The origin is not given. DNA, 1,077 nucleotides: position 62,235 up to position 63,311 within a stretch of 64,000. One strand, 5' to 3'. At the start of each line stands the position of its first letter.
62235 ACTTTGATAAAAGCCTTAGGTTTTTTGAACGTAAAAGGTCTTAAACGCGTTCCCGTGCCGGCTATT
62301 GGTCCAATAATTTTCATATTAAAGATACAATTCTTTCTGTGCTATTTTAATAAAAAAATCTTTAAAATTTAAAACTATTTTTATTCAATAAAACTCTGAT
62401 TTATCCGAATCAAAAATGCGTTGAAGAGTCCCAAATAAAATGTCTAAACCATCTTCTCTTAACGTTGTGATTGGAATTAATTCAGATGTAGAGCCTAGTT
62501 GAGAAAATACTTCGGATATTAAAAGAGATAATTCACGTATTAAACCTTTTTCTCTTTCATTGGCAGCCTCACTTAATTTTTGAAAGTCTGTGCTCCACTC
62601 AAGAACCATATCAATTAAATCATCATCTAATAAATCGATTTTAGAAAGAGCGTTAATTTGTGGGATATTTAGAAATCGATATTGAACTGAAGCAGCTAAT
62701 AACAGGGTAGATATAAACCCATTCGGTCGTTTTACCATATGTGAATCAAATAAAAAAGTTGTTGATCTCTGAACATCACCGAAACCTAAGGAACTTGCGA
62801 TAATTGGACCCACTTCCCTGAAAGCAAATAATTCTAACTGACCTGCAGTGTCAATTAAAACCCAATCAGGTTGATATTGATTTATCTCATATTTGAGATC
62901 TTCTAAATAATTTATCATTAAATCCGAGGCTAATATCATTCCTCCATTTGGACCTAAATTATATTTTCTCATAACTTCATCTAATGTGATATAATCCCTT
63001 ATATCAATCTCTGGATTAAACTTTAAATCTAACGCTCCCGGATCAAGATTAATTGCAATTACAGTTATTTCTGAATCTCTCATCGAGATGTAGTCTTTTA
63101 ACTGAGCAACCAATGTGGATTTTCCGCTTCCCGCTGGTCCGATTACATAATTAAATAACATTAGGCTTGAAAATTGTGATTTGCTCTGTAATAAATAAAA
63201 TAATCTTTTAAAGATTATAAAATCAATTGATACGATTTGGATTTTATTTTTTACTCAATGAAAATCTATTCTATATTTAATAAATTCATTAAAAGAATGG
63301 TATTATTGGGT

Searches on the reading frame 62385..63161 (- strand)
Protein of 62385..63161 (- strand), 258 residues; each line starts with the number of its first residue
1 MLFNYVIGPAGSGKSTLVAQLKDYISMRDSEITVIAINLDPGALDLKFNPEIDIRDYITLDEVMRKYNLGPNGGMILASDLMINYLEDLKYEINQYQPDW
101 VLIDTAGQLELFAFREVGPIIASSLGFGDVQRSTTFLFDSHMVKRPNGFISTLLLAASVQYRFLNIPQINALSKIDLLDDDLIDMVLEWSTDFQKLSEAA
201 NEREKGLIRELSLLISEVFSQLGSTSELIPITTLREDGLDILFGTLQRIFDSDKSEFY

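Call 63: search_protein_families(library=pfam, proteins=[window:62385-63161:-], max_evalue=0.01)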
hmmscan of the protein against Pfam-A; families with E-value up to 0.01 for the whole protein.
window:62385-63161:- (258 aa): 6 families
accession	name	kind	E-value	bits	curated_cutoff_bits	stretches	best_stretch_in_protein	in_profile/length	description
PF03029.23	ATP_bind_1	-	3.7e-56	191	27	1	6-250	1-238/240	Conserved hypothetical ATP binding protein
PF13479.12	AAA_24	-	0.00042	20.6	27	1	6-117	7-84/195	AAA domain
PF00448.28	SRP54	-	0.00075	19.6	22.7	0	6-37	6-37/196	SRP54-type protein, GTPase domain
PF13191.12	AAA_16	-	0.0017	19.3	32.6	1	5-35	28-56/167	AAA ATPase domain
PF00009.33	GTP_EFTU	-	0.0081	16.2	26.5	0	6-30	8-32/188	Elongation factor Tu GTP binding domain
PF13604.12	AAA_30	-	0.0094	16.1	27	0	4-37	21-54/191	AAA domain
